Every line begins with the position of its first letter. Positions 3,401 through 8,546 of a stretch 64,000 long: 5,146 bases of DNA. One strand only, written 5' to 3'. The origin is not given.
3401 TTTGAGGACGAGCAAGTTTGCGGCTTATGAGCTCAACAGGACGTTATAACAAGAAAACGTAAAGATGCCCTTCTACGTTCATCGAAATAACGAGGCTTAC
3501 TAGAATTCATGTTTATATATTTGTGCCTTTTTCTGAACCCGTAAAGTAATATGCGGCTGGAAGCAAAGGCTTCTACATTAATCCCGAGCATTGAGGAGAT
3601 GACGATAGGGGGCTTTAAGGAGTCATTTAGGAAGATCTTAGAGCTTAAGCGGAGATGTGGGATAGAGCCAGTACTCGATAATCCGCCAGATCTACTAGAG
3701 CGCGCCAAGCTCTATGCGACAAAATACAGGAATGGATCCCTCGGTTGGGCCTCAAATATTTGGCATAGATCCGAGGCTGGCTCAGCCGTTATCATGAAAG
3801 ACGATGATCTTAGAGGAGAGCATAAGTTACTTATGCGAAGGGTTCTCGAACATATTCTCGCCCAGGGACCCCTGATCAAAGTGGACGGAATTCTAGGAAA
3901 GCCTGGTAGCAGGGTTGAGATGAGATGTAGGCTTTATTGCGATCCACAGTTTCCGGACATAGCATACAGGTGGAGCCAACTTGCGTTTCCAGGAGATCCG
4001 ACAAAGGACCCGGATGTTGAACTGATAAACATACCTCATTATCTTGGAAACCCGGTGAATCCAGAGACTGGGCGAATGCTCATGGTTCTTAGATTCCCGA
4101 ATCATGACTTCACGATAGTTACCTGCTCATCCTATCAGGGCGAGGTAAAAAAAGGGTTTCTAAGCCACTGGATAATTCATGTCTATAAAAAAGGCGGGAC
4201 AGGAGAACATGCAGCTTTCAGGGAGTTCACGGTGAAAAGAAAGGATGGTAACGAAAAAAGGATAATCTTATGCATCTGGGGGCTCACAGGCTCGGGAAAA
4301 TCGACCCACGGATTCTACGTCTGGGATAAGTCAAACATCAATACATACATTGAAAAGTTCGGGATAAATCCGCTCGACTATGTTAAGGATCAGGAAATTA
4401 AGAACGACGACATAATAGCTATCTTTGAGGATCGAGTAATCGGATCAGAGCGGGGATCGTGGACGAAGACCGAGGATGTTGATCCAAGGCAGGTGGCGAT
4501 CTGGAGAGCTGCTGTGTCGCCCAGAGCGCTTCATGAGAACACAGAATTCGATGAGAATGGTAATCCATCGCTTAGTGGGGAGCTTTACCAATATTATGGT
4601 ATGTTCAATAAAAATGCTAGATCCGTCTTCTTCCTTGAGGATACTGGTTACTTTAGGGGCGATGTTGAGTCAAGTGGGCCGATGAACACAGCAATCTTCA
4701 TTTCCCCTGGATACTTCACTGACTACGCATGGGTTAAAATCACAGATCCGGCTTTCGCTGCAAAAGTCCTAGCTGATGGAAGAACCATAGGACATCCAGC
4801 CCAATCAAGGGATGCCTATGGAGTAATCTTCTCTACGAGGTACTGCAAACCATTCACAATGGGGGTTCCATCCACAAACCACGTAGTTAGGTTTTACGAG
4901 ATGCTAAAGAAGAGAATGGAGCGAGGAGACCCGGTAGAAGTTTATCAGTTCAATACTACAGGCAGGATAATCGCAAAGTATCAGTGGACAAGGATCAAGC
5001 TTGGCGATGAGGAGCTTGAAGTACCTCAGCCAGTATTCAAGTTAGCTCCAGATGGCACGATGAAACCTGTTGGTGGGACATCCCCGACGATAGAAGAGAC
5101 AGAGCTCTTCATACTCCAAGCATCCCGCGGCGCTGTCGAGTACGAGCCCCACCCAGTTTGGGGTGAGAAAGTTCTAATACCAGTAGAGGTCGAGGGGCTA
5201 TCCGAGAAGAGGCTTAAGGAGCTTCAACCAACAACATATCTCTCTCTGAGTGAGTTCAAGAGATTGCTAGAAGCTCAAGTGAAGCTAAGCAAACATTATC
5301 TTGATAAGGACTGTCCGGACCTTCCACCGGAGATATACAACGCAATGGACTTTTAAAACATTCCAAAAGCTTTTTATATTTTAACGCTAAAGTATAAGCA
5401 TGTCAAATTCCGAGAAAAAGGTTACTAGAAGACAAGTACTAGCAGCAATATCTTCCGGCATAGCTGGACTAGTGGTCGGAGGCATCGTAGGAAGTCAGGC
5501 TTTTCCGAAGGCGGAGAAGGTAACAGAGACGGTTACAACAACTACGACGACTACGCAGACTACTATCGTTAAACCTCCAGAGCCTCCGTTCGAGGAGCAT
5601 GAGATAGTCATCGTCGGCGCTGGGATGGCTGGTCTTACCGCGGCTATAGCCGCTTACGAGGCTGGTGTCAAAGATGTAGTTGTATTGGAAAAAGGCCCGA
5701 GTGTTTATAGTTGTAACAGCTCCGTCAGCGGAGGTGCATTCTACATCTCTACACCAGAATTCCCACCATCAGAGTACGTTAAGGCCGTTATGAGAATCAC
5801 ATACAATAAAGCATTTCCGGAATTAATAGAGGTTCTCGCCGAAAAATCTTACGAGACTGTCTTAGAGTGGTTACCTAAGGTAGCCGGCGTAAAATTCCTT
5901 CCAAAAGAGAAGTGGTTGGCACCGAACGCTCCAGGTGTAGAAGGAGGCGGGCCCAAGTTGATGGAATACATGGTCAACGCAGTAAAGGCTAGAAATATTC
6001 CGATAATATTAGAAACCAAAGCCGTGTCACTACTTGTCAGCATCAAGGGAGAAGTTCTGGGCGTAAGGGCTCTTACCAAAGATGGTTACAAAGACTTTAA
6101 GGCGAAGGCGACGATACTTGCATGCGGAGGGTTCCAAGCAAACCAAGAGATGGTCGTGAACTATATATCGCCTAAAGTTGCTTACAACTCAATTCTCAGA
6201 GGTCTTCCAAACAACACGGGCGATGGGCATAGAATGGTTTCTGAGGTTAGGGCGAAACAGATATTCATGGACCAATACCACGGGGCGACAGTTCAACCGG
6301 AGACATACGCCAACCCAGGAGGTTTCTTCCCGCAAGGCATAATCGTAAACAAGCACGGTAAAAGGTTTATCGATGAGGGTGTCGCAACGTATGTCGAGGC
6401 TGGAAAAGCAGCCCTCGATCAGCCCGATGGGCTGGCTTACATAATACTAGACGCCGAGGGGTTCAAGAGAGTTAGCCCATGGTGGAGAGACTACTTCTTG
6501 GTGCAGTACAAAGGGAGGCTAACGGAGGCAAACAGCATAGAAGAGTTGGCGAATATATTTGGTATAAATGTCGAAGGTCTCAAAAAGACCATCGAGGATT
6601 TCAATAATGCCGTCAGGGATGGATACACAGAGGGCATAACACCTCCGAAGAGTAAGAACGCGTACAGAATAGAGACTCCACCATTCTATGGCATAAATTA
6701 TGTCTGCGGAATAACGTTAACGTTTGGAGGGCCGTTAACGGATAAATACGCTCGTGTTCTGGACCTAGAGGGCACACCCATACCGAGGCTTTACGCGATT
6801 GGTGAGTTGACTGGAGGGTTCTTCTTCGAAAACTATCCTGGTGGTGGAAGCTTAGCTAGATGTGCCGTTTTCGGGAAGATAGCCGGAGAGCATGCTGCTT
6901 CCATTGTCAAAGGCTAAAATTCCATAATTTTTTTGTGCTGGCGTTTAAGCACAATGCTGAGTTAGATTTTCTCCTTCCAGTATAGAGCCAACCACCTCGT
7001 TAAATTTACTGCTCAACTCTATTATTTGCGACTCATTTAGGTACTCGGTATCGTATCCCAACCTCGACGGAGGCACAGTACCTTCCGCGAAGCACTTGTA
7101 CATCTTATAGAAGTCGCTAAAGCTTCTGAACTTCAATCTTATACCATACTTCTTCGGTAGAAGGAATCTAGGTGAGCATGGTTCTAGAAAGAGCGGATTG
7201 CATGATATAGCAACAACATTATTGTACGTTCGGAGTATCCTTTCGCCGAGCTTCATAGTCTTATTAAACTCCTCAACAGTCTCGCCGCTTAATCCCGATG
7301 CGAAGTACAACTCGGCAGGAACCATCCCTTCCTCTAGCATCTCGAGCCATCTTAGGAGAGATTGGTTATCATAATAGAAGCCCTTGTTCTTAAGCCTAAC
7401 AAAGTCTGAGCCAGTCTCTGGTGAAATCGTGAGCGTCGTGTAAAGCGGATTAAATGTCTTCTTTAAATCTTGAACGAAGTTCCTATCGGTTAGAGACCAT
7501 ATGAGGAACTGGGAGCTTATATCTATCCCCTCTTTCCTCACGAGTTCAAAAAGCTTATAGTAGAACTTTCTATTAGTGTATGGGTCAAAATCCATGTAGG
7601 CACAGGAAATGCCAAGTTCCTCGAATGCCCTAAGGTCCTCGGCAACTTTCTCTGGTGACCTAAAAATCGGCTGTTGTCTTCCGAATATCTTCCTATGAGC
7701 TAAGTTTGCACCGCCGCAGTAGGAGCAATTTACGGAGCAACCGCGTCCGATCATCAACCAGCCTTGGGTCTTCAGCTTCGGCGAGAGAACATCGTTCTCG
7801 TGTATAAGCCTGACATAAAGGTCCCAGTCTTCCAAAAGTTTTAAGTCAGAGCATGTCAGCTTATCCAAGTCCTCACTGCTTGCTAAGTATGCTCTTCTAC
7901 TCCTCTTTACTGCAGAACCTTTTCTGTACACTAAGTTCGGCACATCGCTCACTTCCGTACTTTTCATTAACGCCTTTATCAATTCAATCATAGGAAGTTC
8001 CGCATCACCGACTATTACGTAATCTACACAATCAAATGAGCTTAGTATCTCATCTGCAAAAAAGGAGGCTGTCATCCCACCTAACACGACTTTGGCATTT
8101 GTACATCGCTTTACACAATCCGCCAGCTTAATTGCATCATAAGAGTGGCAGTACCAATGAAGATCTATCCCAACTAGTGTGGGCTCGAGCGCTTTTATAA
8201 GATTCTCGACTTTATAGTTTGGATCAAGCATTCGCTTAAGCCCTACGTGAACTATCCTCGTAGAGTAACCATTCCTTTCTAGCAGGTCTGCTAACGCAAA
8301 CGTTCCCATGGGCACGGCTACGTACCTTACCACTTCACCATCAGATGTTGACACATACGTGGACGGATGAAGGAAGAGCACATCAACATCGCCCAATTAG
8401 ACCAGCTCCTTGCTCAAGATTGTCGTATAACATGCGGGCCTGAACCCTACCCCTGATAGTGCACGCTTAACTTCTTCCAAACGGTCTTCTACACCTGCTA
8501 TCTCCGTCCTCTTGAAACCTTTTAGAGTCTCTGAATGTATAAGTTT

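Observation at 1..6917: Tat-exported fumarate-reductase-like flavoprotein pair flanking ApbE and an ATP-type PEP carboxykinase, next to a divergent cytochrome b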

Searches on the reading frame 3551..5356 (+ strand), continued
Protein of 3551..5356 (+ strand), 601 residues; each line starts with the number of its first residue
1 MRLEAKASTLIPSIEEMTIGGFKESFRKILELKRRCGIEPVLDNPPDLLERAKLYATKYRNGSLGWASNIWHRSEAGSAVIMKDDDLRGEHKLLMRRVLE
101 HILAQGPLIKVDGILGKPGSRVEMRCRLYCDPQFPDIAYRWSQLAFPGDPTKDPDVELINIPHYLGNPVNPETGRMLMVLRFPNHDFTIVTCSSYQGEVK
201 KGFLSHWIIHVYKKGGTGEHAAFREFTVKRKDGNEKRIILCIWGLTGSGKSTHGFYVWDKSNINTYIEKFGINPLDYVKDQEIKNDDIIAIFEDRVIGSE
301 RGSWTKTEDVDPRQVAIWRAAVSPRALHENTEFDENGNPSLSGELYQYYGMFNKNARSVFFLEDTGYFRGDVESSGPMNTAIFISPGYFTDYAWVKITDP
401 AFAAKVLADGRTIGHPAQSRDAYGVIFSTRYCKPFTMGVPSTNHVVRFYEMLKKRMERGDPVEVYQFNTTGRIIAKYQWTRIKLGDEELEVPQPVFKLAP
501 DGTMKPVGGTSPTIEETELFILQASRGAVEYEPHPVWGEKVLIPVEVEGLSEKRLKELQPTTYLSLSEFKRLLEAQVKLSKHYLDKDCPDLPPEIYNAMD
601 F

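Call 17: find_encoding_contigs(protein=P0009, flank=10000, max_places=2)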
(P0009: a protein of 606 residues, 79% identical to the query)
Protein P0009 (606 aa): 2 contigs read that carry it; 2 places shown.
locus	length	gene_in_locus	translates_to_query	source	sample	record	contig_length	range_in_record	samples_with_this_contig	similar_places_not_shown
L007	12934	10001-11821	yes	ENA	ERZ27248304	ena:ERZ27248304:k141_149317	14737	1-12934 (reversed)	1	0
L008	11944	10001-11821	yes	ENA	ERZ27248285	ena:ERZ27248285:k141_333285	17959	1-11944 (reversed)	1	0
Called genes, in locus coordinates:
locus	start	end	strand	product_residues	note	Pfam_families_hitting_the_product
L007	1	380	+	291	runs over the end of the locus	-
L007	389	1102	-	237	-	PF01478:Peptidase_A24, PF06847:Arc_PepC_II (weak)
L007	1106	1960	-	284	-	PF01256:Carb_kinase, PF02110:HK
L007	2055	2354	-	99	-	PF01918:Alba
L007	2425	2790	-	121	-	PF03966:Trm112p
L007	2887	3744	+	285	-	PF06550:SPP (faint)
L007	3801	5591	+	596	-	PF00496:SBP_bac_5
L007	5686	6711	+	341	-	PF19300:BPD_transp_1_N (weak), PF00528:BPD_transp_1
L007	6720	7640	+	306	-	PF00528:BPD_transp_1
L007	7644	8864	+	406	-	PF00005:ABC_tran, PF13304:AAA_21 (weak), PF08352:oligo_HPY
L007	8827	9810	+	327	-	PF00005:ABC_tran, PF13304:AAA_21 (faint), PF08352:oligo_HPY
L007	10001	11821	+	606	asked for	PF01293:PEPCK_ATP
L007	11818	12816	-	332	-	PF00108:Thiolase_N, PF00109:ketoacyl-synt (weak), PF02803:Thiolase_C (weak), PF22691:Thiolase_C_1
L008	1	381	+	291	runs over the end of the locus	-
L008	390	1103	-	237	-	PF01478:Peptidase_A24, PF06847:Arc_PepC_II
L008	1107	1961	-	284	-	PF01256:Carb_kinase, PF02110:HK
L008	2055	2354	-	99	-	PF01918:Alba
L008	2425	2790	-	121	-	PF03966:Trm112p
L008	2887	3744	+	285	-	PF06550:SPP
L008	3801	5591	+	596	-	PF00496:SBP_bac_5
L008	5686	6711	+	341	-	PF19300:BPD_transp_1_N (weak), PF00528:BPD_transp_1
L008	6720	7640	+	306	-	PF12911:OppC_N (weak), PF00528:BPD_transp_1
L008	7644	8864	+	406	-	PF00005:ABC_tran, PF13304:AAA_21 (weak), PF08352:oligo_HPY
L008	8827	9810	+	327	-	PF00005:ABC_tran, PF13304:AAA_21 (faint), PF08352:oligo_HPY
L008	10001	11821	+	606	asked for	PF01293:PEPCK_ATP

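Call 67: predict_structure(alignment_id=A3)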
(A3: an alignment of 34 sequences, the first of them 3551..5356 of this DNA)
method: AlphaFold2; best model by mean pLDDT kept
length: 601 residues; sequences in the alignment: 34
mean_pLDDT: 85.5   pTM: 0.88
mean pLDDT of the five models: 85.5, 83.5, 80.9, 79.2, 79.1
residues with pLDDT >= 90: 314; 70-90: 209; 50-70: 50; < 50: 28
segments of 3 or more residues with pLDDT < 50: 1-8, 70-72, 249-254, 419-428
pLDDT, mean of each block of 10 residues (from residue 1): 46 93 95 94 91 90 78 69 92 93 90 95 96 89 91 94 77 84 91 70 89 91 93 95 65 65 92 95 90 94 77 85 88 88 63 71 89 96 85 96 92 59 44 66 93 97 91 87 82 81 76 90 95 97 97 94 94 88 86 94 75
secondary structure, 60 per line:
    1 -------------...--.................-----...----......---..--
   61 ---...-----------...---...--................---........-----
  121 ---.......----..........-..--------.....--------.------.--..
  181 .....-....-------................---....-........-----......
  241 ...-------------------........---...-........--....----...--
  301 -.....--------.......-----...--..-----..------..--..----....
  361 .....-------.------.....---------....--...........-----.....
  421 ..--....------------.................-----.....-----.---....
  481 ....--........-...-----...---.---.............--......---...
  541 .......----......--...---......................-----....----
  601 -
elements in order: H19-35 E41-43 H48-53 E64-66 E78-80 H89-104 E108-115 E124-130 H135-144 E156-160 E179-182 E187-190 H198-213 E217-220 E222-229 E235-243 H263-270 E278-285 E288-291 E296-298 E302-306 H315-321 E327-329 E357-361 H362-365 E380-384 E394-397 H400-410 E419-422 E425-428 H441-457 E463-467 E477-484 E487-494 E496-498 E504-506 H514-526 E529-534 E538-547 H552-557 H566-587 H593-596

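Call 70: fold_search(model_id=the predicted structure, library=pdb)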
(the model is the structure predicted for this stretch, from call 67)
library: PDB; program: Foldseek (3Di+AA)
matches with E <= 10: 244; with E <= 0.001: 118
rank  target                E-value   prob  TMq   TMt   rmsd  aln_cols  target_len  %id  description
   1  1xkv_B                5.3e-24  1.00  0.67  0.77   5.0       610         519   18  Crystal Structure Of ATP-Dependent Phosphoenolpyruvate Carboxykinase From Thermus thermophilus HB8 (released 2005-10-11)
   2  2pc9_B                5.8e-24  1.00  0.66  0.77   5.1       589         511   18  Crystal Structure Of ATP-Dependent Phosphoenolpyruvate Carboxykinase From Thermus thermophilus HB8 (released 2007-10-02)
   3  1j3b_B                1.4e-23  1.00  0.66  0.76   5.6       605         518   17  Crystal structure of ATP-dependent phosphoenolpyruvate carboxykinase from Thermus thermophilus HB8 (released 2003-02-11)
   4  1j3b_A                4.3e-23  1.00  0.67  0.77   5.1       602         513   18  Crystal structure of ATP-dependent phosphoenolpyruvate carboxykinase from Thermus thermophilus HB8 (released 2003-02-11)
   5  9a4u_A                8.5e-23  1.00  0.65  0.73   6.0       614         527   16  Integrative model of PCKA-QOX2 by crosslinking MS and deep learning (released 2024-09-18)
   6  2pc9_C                1.0e-22  1.00  0.67  0.77   5.4       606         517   18  Crystal Structure Of ATP-Dependent Phosphoenolpyruvate Carboxykinase From Thermus thermophilus HB8 (released 2007-10-02)
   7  6v2n                  1.2e-22  1.00  0.63  0.72   5.2       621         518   17  Crystal structure of E. coli phosphoenolpyruvate carboxykinase mutant Lys254Ser (released 2019-12-25)
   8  6at4_B                1.4e-22  1.00  0.65  0.73   5.3       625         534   18  E. coli phosphoenolpyruvate carboxykinase bound to thiosulfate (released 2018-08-29)
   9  1oen                  3.2e-22  1.00  0.63  0.71   5.1       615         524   18  PHOSPHOENOLPYRUVATE CARBOXYKINASE (released 1996-11-08)
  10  6asi                  3.7e-22  1.00  0.64  0.72   4.7       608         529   18  E. coli phosphoenolpyruvate carboxykinase G209S mutant bound to methanesulfonate (released 2018-08-29)
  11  2pc9_D                4.1e-22  1.00  0.66  0.77   5.0       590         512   17  Crystal Structure Of ATP-Dependent Phosphoenolpyruvate Carboxykinase From Thermus thermophilus HB8 (released 2007-10-02)
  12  6asn                  4.6e-22  1.00  0.61  0.68   7.0       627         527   18  E. coli phosphoenolpyruvate carboxykinase K212I F216V mutant bound to methanesulfonate (released 2018-08-29)
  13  2pc9_A                5.1e-22  1.00  0.67  0.77   4.9       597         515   17  Crystal Structure Of ATP-Dependent Phosphoenolpyruvate Carboxykinase From Thermus thermophilus HB8 (released 2007-10-02)
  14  6com                  6.6e-22  1.00  0.64  0.72   5.0       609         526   16  2.3A crystal structure of E. coli phosphoenolpyruvate carboxykinase mutant Asp269Asn (released 2018-04-04)
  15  1xkv_A                8.6e-22  1.00  0.68  0.79   4.8       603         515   18  Crystal Structure Of ATP-Dependent Phosphoenolpyruvate Carboxykinase From Thermus thermophilus HB8 (released 2005-10-11)
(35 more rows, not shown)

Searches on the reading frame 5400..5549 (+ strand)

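Call 85: search_protein_families(library=ncbifam, proteins=[window:5400-5549:+], max_evalue=10)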
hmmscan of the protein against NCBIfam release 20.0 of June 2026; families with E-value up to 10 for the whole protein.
seq(50 aa): 5 families
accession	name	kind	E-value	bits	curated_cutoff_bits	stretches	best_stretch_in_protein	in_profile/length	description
TIGR01409.1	TAT_signal_seq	domain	0.013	15.9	16.7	1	8-34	1-27/29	twin-arginine translocation signal domain-containing protein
NF041615.1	Feoxidase_Iro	equivalog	0.029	14.7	100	1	1-33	1-33/90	iron oxidase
NF052522.1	TafE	equivalog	0.031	14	155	1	9-39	2-30/176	TafE family fimbrial adapter protein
TIGR02811.1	formate_TAT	hypoth_equivalog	0.075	13.4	48.45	1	1-44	1-43/66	formate dehydrogenase region TAT target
NF047833.1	TyroCdyMelC1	equivalog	0.077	13.1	120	1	6-38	2-34/127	apotyrosinase chaperone MelC1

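Call 86: search_protein_families(library=pfam, proteins=[window:5400-5549:+], max_evalue=10)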
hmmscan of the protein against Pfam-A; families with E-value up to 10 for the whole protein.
seq(50 aa): 1 family
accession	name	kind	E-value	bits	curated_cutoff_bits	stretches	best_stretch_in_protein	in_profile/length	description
PF10399.14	UCR_Fe-S_N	-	0.049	13.5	24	1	2-30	3-31/41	Ubiquitinol-cytochrome C reductase Fe-S subunit TAT signal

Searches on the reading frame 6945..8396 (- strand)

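Call 3: search_protein_families(library=pfam, proteins=[window:6945-8396:-], max_evalue=0.01)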
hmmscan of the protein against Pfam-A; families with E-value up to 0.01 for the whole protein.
window:6945-8396:- (483 aa): 2 families
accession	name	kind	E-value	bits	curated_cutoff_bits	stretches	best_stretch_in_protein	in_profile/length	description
PF04055.27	Radical_SAM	-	1.9e-12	48.1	29.5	1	216-383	3-165/166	Radical SAM superfamily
PF02310.24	B12-binding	-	1e-10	41.9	32.1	1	22-139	7-120/121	B12 binding domain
